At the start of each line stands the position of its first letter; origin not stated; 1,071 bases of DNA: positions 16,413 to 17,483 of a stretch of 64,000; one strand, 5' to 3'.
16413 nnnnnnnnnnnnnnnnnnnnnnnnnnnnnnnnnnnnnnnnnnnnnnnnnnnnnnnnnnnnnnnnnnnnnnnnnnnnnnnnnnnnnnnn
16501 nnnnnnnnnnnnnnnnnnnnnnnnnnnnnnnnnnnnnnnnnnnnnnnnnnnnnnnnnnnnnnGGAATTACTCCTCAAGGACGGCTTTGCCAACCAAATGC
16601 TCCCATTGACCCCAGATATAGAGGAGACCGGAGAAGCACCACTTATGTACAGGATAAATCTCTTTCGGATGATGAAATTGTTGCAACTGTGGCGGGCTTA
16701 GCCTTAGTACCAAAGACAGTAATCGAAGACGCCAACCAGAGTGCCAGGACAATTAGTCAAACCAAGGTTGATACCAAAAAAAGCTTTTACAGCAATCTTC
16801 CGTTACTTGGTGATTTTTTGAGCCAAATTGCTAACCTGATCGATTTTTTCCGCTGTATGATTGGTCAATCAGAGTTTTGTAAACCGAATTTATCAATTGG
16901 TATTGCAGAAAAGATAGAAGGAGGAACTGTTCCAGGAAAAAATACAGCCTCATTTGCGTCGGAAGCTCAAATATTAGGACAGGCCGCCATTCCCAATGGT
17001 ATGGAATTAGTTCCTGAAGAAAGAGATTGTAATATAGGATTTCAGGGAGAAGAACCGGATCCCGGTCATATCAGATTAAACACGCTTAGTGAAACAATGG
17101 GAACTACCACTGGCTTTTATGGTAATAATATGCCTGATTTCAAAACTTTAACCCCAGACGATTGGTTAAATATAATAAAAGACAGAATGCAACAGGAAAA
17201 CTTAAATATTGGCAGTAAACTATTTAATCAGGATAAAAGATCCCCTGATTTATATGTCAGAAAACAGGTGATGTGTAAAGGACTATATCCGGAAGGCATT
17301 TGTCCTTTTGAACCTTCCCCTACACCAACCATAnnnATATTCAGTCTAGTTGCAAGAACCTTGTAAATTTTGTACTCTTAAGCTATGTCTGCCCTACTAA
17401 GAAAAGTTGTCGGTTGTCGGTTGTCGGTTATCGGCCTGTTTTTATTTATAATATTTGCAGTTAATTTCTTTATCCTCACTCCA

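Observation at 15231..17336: Secreted GH5-like glycosidase with a Cys-knot-like N-terminal module inside the secretion locus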

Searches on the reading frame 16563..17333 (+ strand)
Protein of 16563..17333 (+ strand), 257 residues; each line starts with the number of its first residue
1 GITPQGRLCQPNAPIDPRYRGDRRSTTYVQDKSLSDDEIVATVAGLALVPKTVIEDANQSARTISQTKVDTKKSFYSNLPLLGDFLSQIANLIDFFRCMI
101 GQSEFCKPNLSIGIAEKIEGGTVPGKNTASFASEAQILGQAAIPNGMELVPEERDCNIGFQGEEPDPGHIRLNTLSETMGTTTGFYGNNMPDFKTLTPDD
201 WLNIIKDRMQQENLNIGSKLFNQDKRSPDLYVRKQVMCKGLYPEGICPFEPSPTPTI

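Call 38: search_protein_families(library=pfam, proteins=[window:16563-17333:+], max_evalue=10)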
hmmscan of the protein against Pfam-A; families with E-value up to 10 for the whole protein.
window:16563-17333:+ (257 aa): 0 families

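Call 40: search_protein_representatives(alignment_id=A2)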
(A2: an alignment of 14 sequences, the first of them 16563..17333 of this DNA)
Query: 14 sequences, 253 profile positions. Proteins with E-value up to 0.001 (for the whole library): 54; up to 1e-10: 43; up to 1e-30: 15. The best 54 are listed.
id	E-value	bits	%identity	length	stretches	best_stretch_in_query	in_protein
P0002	3.8e-99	347.6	-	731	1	1-251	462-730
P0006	7.2e-97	340.2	-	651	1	1-250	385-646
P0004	9.8e-93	326.6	-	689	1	1-252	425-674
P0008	1.1e-87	310.1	-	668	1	1-252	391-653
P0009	5.9e-84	297.9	-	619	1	1-250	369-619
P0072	4.3e-75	268.8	-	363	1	6-251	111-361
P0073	2.7e-73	262.9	-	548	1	1-252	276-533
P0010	5.2e-72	258.7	-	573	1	5-251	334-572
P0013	6.4e-72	258.4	-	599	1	3-250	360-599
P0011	1.4e-68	247.5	-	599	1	4-251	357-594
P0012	1.7e-63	230.8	-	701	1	6-248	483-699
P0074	5.2e-46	173.5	-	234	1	28-250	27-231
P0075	1.1e-35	139.7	-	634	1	22-249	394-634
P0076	1.9e-34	135.6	-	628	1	8-239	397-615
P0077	2.4e-33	132.0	-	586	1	7-242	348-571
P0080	1.3e-28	116.5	-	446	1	7-250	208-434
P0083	4.1e-27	111.6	-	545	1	24-240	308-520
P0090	1.7e-19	86.6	-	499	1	12-242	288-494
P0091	5.8e-19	84.9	-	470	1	22-247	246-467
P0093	1.2e-17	80.6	-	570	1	7-240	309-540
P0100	1.2e-15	74.0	-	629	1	7-242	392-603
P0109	3.8e-07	46.2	-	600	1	16-247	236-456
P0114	5.1e-04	36.0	-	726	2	47-186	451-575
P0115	8.2e-04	35.3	-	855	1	117-237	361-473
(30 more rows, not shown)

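Call 43: search_protein_families(library=pfam, proteins=[P0080, P0083, P0090, P0091, P0093, P0100, P0109, P0114, P0115, P0072], max_evalue=0.01)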
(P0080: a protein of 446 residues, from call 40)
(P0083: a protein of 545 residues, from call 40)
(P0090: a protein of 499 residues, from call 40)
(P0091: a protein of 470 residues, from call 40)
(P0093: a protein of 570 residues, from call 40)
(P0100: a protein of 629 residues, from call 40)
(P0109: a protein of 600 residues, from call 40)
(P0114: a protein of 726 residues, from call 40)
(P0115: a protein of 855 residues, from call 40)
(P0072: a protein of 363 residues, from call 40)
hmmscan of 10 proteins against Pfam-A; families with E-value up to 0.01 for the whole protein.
P0080 (446 aa): 0 families

P0083 (545 aa): 0 families

P0090 (499 aa): 0 families

P0091 (470 aa): 0 families

P0093 (570 aa): 0 families

P0100 (629 aa): 0 families

P0109 (600 aa): 0 families

P0114 (726 aa): 0 families

P0115 (855 aa): 0 families

P0072 (363 aa): 0 families

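Call 44: find_homologous_proteins(query=A2, max_evalue=0.001)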
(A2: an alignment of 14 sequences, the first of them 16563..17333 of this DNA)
Query A2 (14 sequences) (257 aa, profile of the alignment): 1 proteins with E <= 0.001 among 4512 candidates.
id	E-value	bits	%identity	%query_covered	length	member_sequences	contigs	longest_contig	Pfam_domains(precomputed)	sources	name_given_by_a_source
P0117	1.4e-32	131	34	88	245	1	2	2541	-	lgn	-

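Call 45: find_encoding_contigs(protein=P0074, flank=8000, max_places=2)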
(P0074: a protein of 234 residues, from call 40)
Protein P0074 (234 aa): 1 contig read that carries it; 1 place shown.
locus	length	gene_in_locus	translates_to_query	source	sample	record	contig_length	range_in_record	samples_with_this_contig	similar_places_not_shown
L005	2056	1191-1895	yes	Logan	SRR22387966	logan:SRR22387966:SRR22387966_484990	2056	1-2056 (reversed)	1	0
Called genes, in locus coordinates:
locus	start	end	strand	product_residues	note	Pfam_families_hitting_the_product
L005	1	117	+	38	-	?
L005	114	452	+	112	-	PF18895:T4SS_pilin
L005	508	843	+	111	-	PF18895:T4SS_pilin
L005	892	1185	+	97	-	PF18895:T4SS_pilin (weak)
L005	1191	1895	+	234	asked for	-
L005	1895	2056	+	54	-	?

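Call 46: find_encoding_contigs(protein=P0083, flank=8000, max_places=2)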
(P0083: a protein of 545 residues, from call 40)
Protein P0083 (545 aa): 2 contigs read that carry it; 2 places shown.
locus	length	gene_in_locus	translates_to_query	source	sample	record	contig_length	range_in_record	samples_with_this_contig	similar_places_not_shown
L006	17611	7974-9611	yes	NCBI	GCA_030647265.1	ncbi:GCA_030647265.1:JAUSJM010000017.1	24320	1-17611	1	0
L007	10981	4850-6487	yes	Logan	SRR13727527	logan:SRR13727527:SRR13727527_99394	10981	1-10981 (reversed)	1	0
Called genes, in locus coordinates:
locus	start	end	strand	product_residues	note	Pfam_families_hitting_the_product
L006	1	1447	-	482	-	?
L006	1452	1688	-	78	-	PF18901:DUF5657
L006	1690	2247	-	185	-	PF03703:bPH_2 (weak)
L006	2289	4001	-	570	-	PF08486:SpoIID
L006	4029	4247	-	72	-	PF07927:HicA_toxin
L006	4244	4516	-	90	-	-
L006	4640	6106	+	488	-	PF18895:T4SS_pilin (weak)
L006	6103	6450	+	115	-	PF18895:T4SS_pilin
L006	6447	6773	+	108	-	PF18895:T4SS_pilin (weak)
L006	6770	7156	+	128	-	PF18895:T4SS_pilin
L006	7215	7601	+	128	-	PF18895:T4SS_pilin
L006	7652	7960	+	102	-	PF18895:T4SS_pilin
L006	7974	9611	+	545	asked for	-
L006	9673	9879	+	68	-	PF04014:MazE_antitoxin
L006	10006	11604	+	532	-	-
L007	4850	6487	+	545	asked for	-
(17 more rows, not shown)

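Call 55: predict_structure(alignment_id=A3)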
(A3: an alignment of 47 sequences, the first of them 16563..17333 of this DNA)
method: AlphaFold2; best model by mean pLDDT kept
length: 257 residues; sequences in the alignment: 47
mean_pLDDT: 88.4   pTM: 0.87
mean pLDDT of the five models: 88.4, 88.0, 87.5, 84.8, 84.8
residues with pLDDT >= 90: 179; 70-90: 52; 50-70: 20; < 50: 6
segments of 3 or more residues with pLDDT < 50: 254-257
pLDDT, mean of each block of 10 residues (from residue 1): 61 86 85 93 95 94 95 87 57 76 91 92 93 96 93 93 89 97 95 97 96 93 96 95 89 53
secondary structure, 60 per line:
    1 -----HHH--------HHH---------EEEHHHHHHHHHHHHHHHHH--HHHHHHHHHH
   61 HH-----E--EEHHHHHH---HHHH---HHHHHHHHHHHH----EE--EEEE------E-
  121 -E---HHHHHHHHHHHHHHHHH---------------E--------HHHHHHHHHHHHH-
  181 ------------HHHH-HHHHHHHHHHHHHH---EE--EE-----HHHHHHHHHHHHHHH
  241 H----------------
elements in order: E29-31 H32-48 H51-62 H73-78 H82-85 H89-100 E109-112 H126-142 H167-179 H193-196 H198-211 H226-241

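Call 57: fold_search(model_id=the predicted structure, library=pdb)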
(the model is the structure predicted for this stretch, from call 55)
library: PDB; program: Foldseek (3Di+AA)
matches with E <= 10: 33; with E <= 0.001: 0
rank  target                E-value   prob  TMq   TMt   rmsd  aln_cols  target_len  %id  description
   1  7bkp_A                1.9e+00  0.02  0.12  0.05  25.1       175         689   12  CryoEM structure of disease related M854K MDA5-dsRNA filament in complex with ATP (released 2021-11-17)
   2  5kqn_A                3.3e+00  0.02  0.14  0.07  17.2       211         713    9  Crystal structure of the H381S variant of catalase-peroxidase from B. pseudomallei (released 2017-07-12)
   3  9sgl_A                3.5e+00  0.02  0.14  0.07  17.4       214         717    9  S315T KatG mutant two Heme (released 2026-01-14)
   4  9sjm_H                3.5e+00  0.01  0.13  0.12  18.9       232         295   11  Type I-F_HNH variant Cascade target-free RNP, HNH domain in inwards position (released 2026-02-04)
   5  1qgh_A                3.7e+00  0.02  0.09  0.15  19.4       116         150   13  THE X-RAY STRUCTURE OF THE UNUSUAL DODECAMERIC FERRITIN FROM LISTERIA INNOCUA, REVEALS A NOVEL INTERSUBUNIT IRON BINDI (released 2000-01-14)
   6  9bj7_C                3.7e+00  0.01  0.11  0.15  11.9       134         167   12  Crystal structure of the N-terminal truncated AbiV (residues 24-201) (released 2025-08-13)
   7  6ov2_A                3.7e+00  0.01  0.14  0.18  17.9       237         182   13  Crystal structure of human claudin-9 in complex with Clostridium perfringens entertoxin C-terminal domain in closed fo (released 2019-09-04)
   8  2bjy_H                4.5e+00  0.02  0.10  0.15  19.0       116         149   14  The X-ray crystal structure of Listeria innocua Dps H31G-H43G mutant. (released 2005-02-10)
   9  2iy4_A                4.7e+00  0.02  0.10  0.15  19.3       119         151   13  X-ray structure of Dps from Listeria monocytogenes (released 2007-01-02)
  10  3cdi                  5.3e+00  0.00  0.10  0.06  22.1       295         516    8  Crystal structure of E. coli PNPase (released 2008-12-09)
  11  4ebp_B                5.6e+00  0.01  0.12  0.12  16.9       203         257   15  BlaC E166A Cefotaxime Acyl-Intermediate Complex (released 2013-04-03)
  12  5b6j_A                5.6e+00  0.01  0.09  0.11  10.1        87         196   11  Crystal structure of Peptidyl-tRNA hydrolase mutant -H24N from Vibrio cholerae (released 2017-04-12)
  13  1un2                  5.9e+00  0.01  0.12  0.14  15.6       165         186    9  Crystal structure of circularly permuted CPDSBA_Q100T99: Preserved Global Fold and Local Structural Adjustments (released 2003-09-26)
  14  9kmh_dj               6.3e+00  0.01  0.10  0.08  13.7       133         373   11  The Composite Cryo-EM Structure of the Portal Vertex of Bacteriophage FCWL1 (released 2025-01-22)
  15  6pxl_G                6.7e+00  0.01  0.12  0.09  12.9       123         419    6  3.74 Angstroms resolution structure of HlsU with an axial-channel plug (released 2020-07-29)
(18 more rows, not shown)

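Call 61: search_solved_structures(query=A3, max_evalue=10, show_alignments=0)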
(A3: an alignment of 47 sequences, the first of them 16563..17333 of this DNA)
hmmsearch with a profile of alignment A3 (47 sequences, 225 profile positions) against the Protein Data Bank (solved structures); distinct sequences matched with E-value up to 10: 0.

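Call 63: fold_search(model_id=the predicted structure, library=viral)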
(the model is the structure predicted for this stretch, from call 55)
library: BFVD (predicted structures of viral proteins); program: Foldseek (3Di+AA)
matches with E <= 10: 39; with E <= 0.001: 0
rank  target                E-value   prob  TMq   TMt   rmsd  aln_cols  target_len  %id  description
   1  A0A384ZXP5            6.5e-01  0.04  0.13  0.17  18.7       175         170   11  Uncharacterized protein [Dickeya phage vB_DsoM_JA29]
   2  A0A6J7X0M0            2.6e+00  0.01  0.11  0.07  16.3       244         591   11  Uncharacterized protein [uncultured Caudovirales phage]
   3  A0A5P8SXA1            2.8e+00  0.01  0.11  0.07  18.8       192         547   11  (no name in the UniProt tables at hand)
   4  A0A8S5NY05            3.3e+00  0.03  0.11  0.08  13.6       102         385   15  Portal protein [Siphoviridae sp. ct6bb17]
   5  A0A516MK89            3.5e+00  0.01  0.10  0.09  12.6       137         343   11  (no name in the UniProt tables at hand)
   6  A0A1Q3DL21            3.5e+00  0.01  0.13  0.11  20.4       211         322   11  Uncharacterized protein [Chionoecetes opilio bacilliform virus]
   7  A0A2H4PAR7            3.7e+00  0.01  0.11  0.04  19.8       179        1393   12  (no name in the UniProt tables at hand)
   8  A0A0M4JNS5            3.9e+00  0.01  0.09  0.05  17.8       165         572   12  (no name in the UniProt tables at hand)
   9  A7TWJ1                4.1e+00  0.01  0.10  0.10  23.6       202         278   10  Portal protein [Staphylococcus phage tp310-2]
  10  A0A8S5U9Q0            4.1e+00  0.01  0.10  0.07  23.9       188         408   13  Portal protein [Siphoviridae sp. ctKNZ79]
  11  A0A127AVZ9            4.4e+00  0.03  0.16  0.18  20.0       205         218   11  Neck protein [Bacillus phage SP-15]
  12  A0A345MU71            4.9e+00  0.01  0.13  0.13  20.6       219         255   11  (no name in the UniProt tables at hand)
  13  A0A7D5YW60            5.2e+00  0.01  0.10  0.04  18.0       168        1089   11  (no name in the UniProt tables at hand)
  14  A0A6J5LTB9            5.5e+00  0.01  0.11  0.08  26.4       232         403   10  Bacteriophage/Gene transfer agent portal protein [uncultured Caudovirales phage]
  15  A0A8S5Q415            5.8e+00  0.02  0.14  0.18  15.4       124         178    9  Uncharacterized protein [Siphoviridae sp. ctLqe90]
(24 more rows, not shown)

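Call 73: find_encoding_contigs(protein=P0080, flank=9000, max_places=1)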
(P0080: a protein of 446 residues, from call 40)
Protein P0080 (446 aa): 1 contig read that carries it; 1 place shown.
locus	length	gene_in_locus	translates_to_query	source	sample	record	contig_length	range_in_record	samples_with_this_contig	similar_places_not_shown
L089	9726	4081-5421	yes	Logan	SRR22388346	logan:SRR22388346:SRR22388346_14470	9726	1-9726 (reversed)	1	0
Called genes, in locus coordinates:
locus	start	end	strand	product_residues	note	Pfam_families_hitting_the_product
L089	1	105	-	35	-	?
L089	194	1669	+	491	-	PF18895:T4SS_pilin (faint)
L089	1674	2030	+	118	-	PF18895:T4SS_pilin (weak)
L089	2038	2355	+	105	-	PF18895:T4SS_pilin (weak)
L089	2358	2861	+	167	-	PF18895:T4SS_pilin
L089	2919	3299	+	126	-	PF18895:T4SS_pilin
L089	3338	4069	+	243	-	PF18895:T4SS_pilin (weak)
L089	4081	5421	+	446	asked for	-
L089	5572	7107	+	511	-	-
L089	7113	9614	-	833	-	-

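Call 74: find_encoding_contigs(protein=P0109, flank=9000, max_places=1)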
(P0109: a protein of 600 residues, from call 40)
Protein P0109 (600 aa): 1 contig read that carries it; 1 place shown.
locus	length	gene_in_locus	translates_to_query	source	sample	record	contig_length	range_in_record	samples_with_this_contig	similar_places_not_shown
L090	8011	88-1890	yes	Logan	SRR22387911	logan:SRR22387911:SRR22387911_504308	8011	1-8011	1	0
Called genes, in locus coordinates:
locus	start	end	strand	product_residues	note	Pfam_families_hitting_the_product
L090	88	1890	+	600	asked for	-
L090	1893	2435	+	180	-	-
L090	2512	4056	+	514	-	-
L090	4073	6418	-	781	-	-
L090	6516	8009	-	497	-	?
